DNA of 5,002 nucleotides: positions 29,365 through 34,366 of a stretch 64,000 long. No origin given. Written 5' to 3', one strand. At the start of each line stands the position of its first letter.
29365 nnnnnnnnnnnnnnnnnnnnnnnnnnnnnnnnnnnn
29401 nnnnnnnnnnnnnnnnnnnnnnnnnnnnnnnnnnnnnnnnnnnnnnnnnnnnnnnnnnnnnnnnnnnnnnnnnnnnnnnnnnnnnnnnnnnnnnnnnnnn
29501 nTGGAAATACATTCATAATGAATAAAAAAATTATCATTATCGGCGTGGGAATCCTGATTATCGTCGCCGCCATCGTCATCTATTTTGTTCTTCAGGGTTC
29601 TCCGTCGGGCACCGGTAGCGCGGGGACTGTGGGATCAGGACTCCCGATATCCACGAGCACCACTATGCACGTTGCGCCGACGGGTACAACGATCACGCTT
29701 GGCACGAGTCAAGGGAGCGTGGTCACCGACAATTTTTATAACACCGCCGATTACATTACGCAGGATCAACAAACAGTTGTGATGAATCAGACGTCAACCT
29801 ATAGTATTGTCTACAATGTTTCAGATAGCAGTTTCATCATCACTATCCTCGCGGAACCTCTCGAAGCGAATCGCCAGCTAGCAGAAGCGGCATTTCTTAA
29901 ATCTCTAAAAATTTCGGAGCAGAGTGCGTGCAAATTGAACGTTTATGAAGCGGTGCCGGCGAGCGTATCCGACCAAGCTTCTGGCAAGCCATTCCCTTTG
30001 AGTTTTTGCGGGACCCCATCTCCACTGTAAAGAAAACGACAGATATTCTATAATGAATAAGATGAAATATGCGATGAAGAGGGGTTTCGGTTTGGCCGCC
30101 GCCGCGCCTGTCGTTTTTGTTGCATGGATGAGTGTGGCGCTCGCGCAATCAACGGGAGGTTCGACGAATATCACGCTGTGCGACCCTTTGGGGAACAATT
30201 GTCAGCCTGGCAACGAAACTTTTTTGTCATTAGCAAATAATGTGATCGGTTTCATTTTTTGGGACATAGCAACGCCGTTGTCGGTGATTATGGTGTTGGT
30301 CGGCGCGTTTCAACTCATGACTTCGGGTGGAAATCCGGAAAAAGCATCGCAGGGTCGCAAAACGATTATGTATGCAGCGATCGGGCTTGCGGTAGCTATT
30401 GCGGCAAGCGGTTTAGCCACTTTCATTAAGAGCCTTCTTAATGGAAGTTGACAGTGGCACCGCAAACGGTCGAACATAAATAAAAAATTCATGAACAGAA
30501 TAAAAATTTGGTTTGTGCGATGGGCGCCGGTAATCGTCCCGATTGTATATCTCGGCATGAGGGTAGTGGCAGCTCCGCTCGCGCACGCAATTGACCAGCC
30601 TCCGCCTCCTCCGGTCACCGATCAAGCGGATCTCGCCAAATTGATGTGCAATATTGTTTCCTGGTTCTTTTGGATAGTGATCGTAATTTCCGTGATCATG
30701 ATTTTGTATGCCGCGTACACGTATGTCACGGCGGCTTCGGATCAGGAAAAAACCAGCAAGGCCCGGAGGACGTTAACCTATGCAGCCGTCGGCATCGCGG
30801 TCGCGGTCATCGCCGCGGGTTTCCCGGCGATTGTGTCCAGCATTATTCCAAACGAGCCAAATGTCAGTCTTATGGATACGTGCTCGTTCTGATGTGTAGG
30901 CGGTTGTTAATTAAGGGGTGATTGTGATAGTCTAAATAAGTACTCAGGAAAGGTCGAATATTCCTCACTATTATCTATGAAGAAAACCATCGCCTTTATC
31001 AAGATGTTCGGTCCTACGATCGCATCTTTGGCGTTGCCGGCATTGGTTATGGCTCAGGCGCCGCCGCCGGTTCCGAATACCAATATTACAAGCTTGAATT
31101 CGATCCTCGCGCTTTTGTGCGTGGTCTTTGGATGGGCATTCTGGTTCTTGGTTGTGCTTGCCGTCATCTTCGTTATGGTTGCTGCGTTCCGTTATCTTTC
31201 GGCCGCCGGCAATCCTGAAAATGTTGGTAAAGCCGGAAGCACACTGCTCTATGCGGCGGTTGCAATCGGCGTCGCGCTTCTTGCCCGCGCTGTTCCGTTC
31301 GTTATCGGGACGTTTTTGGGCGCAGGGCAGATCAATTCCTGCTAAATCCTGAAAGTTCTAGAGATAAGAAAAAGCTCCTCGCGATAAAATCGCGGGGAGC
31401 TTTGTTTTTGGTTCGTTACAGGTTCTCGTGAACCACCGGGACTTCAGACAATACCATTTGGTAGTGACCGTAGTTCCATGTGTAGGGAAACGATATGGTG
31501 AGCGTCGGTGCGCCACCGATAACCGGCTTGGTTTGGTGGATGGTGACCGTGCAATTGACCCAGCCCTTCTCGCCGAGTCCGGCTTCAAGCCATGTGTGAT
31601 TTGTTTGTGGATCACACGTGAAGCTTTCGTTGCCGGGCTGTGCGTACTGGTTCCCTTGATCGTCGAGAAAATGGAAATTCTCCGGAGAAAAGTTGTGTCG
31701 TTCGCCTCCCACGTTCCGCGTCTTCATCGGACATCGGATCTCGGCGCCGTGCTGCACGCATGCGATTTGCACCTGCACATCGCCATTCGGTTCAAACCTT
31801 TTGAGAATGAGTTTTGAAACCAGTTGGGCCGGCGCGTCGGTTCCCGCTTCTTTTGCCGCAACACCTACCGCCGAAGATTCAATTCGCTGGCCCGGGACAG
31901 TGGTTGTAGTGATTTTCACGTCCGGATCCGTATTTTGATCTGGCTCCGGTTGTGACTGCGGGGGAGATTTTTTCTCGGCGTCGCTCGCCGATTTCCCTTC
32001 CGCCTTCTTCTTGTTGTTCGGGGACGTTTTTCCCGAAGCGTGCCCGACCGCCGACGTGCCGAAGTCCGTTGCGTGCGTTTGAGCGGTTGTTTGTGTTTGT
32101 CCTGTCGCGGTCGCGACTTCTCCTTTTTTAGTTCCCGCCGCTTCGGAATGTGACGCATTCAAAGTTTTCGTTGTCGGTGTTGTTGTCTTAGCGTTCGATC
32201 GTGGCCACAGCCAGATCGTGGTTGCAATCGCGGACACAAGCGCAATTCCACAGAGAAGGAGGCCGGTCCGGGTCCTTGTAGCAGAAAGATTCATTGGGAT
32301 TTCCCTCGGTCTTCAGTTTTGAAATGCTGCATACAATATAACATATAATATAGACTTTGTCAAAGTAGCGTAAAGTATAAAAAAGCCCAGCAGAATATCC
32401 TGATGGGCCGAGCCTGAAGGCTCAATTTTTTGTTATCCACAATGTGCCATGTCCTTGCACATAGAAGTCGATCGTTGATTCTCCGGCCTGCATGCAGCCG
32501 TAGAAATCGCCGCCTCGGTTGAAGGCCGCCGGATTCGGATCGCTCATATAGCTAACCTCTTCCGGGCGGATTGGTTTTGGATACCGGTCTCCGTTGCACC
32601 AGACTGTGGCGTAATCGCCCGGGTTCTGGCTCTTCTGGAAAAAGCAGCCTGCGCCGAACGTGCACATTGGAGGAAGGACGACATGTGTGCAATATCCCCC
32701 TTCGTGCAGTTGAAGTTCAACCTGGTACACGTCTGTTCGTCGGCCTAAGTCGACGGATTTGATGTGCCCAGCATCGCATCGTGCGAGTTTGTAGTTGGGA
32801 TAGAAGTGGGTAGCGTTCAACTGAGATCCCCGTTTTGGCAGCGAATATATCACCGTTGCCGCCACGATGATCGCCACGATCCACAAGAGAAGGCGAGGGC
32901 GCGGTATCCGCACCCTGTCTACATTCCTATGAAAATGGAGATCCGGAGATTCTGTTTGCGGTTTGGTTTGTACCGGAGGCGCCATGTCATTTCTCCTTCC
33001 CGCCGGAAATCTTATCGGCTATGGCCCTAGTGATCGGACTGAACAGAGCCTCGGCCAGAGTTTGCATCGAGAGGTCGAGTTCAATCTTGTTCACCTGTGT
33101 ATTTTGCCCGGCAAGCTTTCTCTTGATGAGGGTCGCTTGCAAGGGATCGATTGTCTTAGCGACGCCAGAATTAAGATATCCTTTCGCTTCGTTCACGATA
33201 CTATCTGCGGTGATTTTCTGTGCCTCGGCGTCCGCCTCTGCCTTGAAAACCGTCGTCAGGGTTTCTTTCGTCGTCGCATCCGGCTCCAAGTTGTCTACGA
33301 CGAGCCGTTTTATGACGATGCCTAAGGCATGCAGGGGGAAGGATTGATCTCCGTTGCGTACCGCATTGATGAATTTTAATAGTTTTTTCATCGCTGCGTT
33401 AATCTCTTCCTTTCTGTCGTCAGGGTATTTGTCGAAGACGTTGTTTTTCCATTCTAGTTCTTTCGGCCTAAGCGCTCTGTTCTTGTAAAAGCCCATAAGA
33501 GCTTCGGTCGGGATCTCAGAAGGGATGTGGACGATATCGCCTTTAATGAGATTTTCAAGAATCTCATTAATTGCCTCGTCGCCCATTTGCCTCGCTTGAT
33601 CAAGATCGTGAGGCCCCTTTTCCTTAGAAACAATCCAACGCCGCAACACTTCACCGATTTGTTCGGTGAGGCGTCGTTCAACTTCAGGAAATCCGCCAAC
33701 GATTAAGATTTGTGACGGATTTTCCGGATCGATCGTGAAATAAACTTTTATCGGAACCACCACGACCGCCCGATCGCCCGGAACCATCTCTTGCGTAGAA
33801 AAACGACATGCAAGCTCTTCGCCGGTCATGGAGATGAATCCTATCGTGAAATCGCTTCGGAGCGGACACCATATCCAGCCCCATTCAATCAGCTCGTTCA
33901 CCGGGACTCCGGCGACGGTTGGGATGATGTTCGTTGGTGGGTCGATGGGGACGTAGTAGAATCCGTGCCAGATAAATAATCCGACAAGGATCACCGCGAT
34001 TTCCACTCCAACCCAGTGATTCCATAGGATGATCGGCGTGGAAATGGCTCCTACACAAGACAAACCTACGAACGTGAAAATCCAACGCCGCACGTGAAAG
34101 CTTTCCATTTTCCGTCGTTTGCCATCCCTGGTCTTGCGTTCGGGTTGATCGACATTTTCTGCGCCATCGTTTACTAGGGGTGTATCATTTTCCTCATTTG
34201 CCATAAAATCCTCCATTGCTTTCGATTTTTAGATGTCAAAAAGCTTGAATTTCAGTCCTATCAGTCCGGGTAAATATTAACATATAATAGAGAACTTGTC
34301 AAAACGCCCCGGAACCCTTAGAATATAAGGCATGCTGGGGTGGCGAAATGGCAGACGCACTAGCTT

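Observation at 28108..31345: Five tandem TrbC/VirB2-like pilin paralogs, one fused to a lytic transglycosylase, with no ATPase or channel genes nearby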

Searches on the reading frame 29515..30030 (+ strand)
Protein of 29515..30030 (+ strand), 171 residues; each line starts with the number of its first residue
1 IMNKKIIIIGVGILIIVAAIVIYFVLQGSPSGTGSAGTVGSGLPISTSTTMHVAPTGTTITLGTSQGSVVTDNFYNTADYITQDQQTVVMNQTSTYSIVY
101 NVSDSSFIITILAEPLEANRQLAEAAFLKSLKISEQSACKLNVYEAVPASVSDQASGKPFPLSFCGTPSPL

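Call 3: search_protein_families(library=pfam, proteins=[window:29515-30030:+], max_evalue=0.1)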
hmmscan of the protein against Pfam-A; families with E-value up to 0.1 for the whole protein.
window:29515-30030:+ (171 aa): 0 families

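Call 47: find_homologous_proteins(query=window:29515-30030:+)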
Query window:29515-30030:+ (171 aa): 36 proteins with E <= 0.001 among 223 candidates.
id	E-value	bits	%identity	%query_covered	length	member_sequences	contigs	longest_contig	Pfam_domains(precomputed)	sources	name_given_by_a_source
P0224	7.4e-101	352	100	99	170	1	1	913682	-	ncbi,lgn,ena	-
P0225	1.1e-57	212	63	100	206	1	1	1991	-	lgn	-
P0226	9.6e-54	199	57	99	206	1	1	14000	-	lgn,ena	-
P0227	2.8e-51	191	67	72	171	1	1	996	-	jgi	jgi:hypothetical protein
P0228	6.6e-49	184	61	64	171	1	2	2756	-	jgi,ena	-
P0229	8.3e-49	183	63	75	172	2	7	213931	-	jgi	jgi:hypothetical protein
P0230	1.5e-48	182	60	88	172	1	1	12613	-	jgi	jgi:hypothetical protein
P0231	5.0e-48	181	58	87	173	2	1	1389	-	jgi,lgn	-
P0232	7.7e-48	180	65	75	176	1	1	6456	-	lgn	-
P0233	1.6e-47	179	58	88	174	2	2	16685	-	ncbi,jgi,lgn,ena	ncbi:MAG: hypothetical protein ABR884_04125 [Minisyncoccia bacterium]|jgi:heme/copper-type cytochrom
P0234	2.0e-47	179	59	87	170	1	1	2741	-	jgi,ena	jgi:hypothetical protein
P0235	3.2e-47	178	67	70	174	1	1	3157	-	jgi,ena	jgi:hypothetical protein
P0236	1.9e-46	176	66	70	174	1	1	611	-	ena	-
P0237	1.9e-46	176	59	88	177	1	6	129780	-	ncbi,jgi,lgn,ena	jgi:hypothetical protein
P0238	3.0e-46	175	56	89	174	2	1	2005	-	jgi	jgi:hypothetical protein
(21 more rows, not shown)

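Call 55: search_protein_families(library=ncbifam, proteins=[window:29518-30030:+], max_evalue=0.01)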
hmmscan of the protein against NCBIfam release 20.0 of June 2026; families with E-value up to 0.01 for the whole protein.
window:29518-30030:+ (170 aa): 0 families

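Call 56: predict_structure(alignment_id=A3)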
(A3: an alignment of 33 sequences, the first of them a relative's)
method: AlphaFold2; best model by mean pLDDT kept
length: 170 residues; sequences in the alignment: 33
mean_pLDDT: 80.3   pTM: 0.66
mean pLDDT of the five models: 80.3, 80.1, 79.4, 78.2, 76.3
residues with pLDDT >= 90: 95; 70-90: 35; 50-70: 15; < 50: 25
segments of 3 or more residues with pLDDT < 50: 27-50
pLDDT, mean of each block of 10 residues (from residue 1): 64 80 56 31 38 84 92 94 94 96 94 95 97 95 92 86 78
secondary structure, 60 per line:
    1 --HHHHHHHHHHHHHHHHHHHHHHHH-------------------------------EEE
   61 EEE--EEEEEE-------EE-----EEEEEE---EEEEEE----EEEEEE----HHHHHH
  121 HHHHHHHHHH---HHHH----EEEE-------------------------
elements in order: H3-26 E58-63 E66-71 E86-91 E95-100 E105-110 H115-130 H134-137 E142-145
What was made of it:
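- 29518..30030 (+): Conserved partner of the fusion (170 aa): N-terminal membrane helix, disordered Ser/Thr-rich linker, and a ~110-residue beta-sheet/helix ectodomain with two invariant cysteines. No family assignment. Model pLDDT 80 (call 56).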

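Call 73: search_protein_families(library=phrogs, proteins=[window:29518-30030:+], max_evalue=0.01)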
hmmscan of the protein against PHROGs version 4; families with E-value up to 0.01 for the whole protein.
window:29518-30030:+ (170 aa): 0 families
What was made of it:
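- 29518..30030 (+): No Pfam, NCBIfam or PHROG hit (calls 3, 55, 73).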

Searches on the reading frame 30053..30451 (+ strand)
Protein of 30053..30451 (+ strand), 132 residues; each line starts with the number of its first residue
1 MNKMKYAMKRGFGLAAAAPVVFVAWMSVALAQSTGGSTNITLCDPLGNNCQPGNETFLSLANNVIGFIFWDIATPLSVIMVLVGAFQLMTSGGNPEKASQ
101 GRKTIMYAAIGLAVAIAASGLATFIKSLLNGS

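Call 3: search_protein_families(library=pfam, proteins=[window:30053-30451:+], max_evalue=0.1)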
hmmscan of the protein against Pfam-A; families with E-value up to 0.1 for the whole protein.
window:30053-30451:+ (132 aa): 4 families
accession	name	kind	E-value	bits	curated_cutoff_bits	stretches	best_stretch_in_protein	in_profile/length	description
PF18895.5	T4SS_pilin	-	2.1e-10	41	26.6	1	61-125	9-71/71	Type IV secretion system pilin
PF04956.18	TrbC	-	9.1e-05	23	27.9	1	7-125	6-98/98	TrbC/VIRB2 pilin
PF19607.4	DUF6112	-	0.0084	16.3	25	1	63-122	18-76/88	Family of unknown function (DUF6112)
PF18920.5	DUF5671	-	0.091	13.1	28.4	0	93-131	70-108/132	Domain of unknown function (DUF5671)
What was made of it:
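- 30053..30451 (+): Pilin paralog 3 (132 aa; an alternative start at 30074 gives 125 aa). It has a local C43/C50 pair and no terminal cysteine pair. PF18895 41.0 bits; TrbC PF04956 23 bits, below the cut-off (call 3).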

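Call 55: search_protein_families(library=ncbifam, proteins=[window:30053-30451:+], max_evalue=0.01)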
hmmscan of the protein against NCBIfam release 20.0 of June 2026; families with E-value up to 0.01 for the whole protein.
window:30053-30451:+ (132 aa): 1 family
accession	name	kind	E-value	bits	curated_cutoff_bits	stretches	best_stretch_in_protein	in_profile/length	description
NF045849.1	ICE_MMCAP2_0565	equivalog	1.9e-06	27.5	40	1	63-127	11-78/80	Mbov_0395 family pilin-like conjugal transfer protein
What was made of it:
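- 30053..30451 (+): Weak NF045849 Mycoplasma ICE pilin-like hit (call 55).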

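Call 73: search_protein_families(library=phrogs, proteins=[window:30053-30451:+], max_evalue=0.01)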
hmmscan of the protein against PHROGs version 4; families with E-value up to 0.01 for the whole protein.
window:30053-30451:+ (132 aa): 0 families

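Call 79: search_solved_structures(query=A4, max_evalue=10, show_alignments=1)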
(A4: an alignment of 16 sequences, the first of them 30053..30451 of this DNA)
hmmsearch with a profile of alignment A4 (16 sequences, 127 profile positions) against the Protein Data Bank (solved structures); distinct sequences matched with E-value up to 10: 4.
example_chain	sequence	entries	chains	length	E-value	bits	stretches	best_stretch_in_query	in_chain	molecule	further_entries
10ky_A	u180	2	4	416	0.047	17.1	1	31-121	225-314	Divalent metal cation transporter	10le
24xy_R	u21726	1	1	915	0.41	14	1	13-75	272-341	Soluble cytochrome b562,P2Y purinoceptor 13,LgBiT tag,GFP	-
7ue2_A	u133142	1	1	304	0.49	13.8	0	63-95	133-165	RPB_PLP3_R6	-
1oed_C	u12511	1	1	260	9.7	9.6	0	33-73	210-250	Acetylcholine receptor delta subunit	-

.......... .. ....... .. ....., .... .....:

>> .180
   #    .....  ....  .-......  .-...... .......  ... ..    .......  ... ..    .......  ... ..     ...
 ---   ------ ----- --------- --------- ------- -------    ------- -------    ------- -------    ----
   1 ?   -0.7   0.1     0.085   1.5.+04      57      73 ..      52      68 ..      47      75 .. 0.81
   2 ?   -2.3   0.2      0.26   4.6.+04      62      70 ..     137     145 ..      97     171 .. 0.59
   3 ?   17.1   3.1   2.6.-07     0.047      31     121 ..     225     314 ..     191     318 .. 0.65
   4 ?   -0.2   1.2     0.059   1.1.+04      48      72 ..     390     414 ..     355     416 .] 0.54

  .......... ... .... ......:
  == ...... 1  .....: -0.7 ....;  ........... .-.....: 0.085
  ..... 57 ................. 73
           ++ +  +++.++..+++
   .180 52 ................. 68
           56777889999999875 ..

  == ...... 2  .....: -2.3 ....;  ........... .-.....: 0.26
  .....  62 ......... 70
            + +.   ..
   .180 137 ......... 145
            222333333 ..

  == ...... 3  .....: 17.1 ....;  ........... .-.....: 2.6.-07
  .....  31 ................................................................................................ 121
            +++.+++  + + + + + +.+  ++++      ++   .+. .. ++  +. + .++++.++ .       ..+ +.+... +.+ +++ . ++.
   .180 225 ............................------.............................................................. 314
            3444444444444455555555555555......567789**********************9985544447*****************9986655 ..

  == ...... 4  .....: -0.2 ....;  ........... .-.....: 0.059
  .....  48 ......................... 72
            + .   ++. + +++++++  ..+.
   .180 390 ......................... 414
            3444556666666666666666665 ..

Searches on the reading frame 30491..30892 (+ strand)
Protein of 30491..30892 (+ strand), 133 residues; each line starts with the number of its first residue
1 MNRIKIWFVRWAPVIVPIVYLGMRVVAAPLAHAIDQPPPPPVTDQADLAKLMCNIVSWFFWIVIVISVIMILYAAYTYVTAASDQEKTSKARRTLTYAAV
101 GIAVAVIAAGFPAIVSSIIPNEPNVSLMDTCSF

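Call 3: search_protein_families(library=pfam, proteins=[window:30491-30892:+], max_evalue=0.1)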
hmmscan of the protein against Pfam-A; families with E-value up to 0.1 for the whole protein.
window:30491-30892:+ (133 aa): 14 families
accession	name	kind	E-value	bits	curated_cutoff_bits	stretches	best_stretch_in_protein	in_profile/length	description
PF18895.5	T4SS_pilin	-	1.9e-08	34.7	26.6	1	50-110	7-66/71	Type IV secretion system pilin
PF02322.20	Cyt_bd_oxida_II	-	0.00013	21.9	35.6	1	47-111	146-207/302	Cytochrome bd terminal oxidase subunit II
PF19607.4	DUF6112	-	0.00066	19.9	25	1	52-105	16-70/88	Family of unknown function (DUF6112)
PF10322.15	7TM_GPCR_Sru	-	0.0007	19.4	26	1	52-120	200-270/305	Serpentine type 7TM GPCR chemoreceptor Sru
PF13268.11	DUF4059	-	0.0042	17.9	25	1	62-108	13-59/72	Protein of unknown function (DUF4059)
PF11139.14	SfLAP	-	0.0063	16.4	35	1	57-109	66-117/213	Sap, sulfolipid-1-addressing protein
PF13994.11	PgaD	-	0.009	16.4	27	1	6-94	27-114/148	PgaD-like protein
PF01757.29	Acyl_transf_3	-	0.0094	15.5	31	1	5-106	70-157/326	Acyltransferase domain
PF03994.20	DUF350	-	0.011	16.3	26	1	55-131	6-75/133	Domain of Unknown Function (DUF350)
PF13664.11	DUF4149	-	0.013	16.2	24.6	1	46-106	28-82/102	Domain of unknown function (DUF4149)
PF00335.26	Tetraspanin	-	0.02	15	32.1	1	55-116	4-67/225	Tetraspanin family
PF00122.25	E1-E2_ATPase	-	0.03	14.3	28.1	1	44-116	107-168/181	E1-E2 ATPase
PF18920.5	DUF5671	-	0.059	13.7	28.4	0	56-119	45-106/132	Domain of unknown function (DUF5671)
PF19911.4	DUF6384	-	0.075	12.6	25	1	39-95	77-133/308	Family of unknown function (DUF6384)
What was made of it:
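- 30491..30892 (+): Pilin paralog 4 (133 aa), loop SDQEK, cysteines C53 and C131. PF18895 34.7 bits (call 3).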

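Call 55: search_protein_families(library=ncbifam, proteins=[window:30491-30892:+], max_evalue=0.01)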
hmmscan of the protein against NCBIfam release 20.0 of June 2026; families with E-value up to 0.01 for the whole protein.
window:30491-30892:+ (133 aa): 3 families
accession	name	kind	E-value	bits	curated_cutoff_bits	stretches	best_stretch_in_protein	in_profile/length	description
NF045849.1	ICE_MMCAP2_0565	equivalog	3.1e-07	30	40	1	54-119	15-80/80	Mbov_0395 family pilin-like conjugal transfer protein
NF009523.0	PRK12884.1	equivalog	0.00014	21.2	269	1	50-109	218-275/279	prenyltransferase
NF050121.1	bc1_QcrA_actin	exception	0.0097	15.5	275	0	46-125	15-92/319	cytochrome bc1 complex Rieske iron-sulfur subunit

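Call 73: search_protein_families(library=phrogs, proteins=[window:30491-30892:+], max_evalue=0.01)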
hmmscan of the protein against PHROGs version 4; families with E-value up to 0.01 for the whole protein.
window:30491-30892:+ (133 aa): 0 families

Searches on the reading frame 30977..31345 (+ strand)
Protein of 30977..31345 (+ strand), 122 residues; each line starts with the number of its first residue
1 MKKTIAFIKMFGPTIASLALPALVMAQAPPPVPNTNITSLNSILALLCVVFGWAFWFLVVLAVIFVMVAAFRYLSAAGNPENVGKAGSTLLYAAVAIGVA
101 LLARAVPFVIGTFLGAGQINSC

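Call 3: search_protein_families(library=pfam, proteins=[window:30977-31345:+], max_evalue=0.1)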
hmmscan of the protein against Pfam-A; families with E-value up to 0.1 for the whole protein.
window:30977-31345:+ (122 aa): 2 families
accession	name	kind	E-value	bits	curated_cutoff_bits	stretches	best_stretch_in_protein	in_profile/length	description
PF18895.5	T4SS_pilin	-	8.2e-08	32.7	26.6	1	49-104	11-65/71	Type IV secretion system pilin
PF11893.13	DUF3413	-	0.067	12.8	27.1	1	51-95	12-53/248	Domain of unknown function (DUF3413)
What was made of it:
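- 30977..31345 (+): Pilin paralog 5 (122 aa), loop AGNPEN, cysteines C48 and C122 (the last residue). PF18895 32.7 bits (call 3).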

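Call 55: search_protein_families(library=ncbifam, proteins=[window:30977-31345:+], max_evalue=0.01)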
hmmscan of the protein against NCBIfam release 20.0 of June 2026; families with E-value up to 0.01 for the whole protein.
window:30977-31345:+ (122 aa): 2 families
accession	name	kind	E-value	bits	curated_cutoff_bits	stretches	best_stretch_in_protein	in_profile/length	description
NF045849.1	ICE_MMCAP2_0565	equivalog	4.1e-05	23.2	40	1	41-107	7-73/80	Mbov_0395 family pilin-like conjugal transfer protein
NF010182.0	PRK13661.1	equivalog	0.003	17.4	99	1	25-61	26-62/183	ECF-type riboflavin transporter substrate-binding protein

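Call 73: search_protein_families(library=phrogs, proteins=[window:30977-31345:+], max_evalue=0.01)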
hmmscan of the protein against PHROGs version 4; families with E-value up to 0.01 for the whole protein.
window:30977-31345:+ (122 aa): 0 families

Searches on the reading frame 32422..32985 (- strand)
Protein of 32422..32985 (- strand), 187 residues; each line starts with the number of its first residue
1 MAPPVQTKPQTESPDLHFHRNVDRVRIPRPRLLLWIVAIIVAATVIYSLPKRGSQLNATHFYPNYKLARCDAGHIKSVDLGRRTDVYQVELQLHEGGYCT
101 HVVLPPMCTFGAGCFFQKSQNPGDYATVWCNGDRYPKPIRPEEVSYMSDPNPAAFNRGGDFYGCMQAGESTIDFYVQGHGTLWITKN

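Call 3: search_protein_families(library=pfam, proteins=[window:32422-32985:-], max_evalue=0.1)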
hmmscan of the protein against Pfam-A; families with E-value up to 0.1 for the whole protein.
window:32422-32985:- (187 aa): 1 family
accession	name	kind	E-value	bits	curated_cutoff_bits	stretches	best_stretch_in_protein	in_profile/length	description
PF18044.7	zf-CCCH_4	-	0.01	16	24.6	1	99-116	3-19/22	CCCH-type zinc finger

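Call 55: search_protein_families(library=ncbifam, proteins=[window:32422-32985:-], max_evalue=0.01)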
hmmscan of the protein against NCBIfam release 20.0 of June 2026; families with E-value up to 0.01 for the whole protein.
window:32422-32985:- (187 aa): 0 families

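Call 73: search_protein_families(library=phrogs, proteins=[window:32422-32985:-], max_evalue=0.01)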
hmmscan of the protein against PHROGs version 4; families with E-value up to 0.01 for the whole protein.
window:32422-32985:- (187 aa): 0 families

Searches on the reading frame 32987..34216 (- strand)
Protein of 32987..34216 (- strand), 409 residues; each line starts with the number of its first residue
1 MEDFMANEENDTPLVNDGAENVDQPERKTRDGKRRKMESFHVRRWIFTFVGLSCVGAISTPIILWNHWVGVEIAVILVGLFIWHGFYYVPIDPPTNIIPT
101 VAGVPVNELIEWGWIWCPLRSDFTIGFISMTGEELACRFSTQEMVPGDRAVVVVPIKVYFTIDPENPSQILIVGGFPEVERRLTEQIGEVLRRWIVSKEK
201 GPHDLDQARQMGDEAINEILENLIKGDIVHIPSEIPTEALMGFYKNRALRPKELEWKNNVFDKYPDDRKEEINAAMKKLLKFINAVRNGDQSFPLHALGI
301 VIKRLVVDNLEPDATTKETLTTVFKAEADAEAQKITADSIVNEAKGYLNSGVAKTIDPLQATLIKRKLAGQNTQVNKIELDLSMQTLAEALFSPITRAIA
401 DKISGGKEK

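Call 3: search_protein_families(library=pfam, proteins=[window:32987-34216:-], max_evalue=0.1)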
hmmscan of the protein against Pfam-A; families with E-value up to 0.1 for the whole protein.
window:32987-34216:- (409 aa): 2 families
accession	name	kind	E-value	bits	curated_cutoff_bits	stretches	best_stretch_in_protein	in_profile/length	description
PF01145.31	Band_7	-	0.0039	17.7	23.6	1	138-337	46-172/176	SPFH domain / Band 7 family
PF04699.19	P16-Arc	-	0.082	13.8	21.9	0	304-399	4-93/150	ARP2/3 complex 16 kDa subunit (p16-Arc)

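Call 55: search_protein_families(library=ncbifam, proteins=[window:32987-34216:-], max_evalue=0.01)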
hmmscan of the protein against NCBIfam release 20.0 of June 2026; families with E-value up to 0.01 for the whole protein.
window:32987-34216:- (409 aa): 0 families

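Call 73: search_protein_families(library=phrogs, proteins=[window:32987-34216:-], max_evalue=0.01)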
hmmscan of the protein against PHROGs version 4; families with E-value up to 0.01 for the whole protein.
window:32987-34216:- (409 aa): 0 families
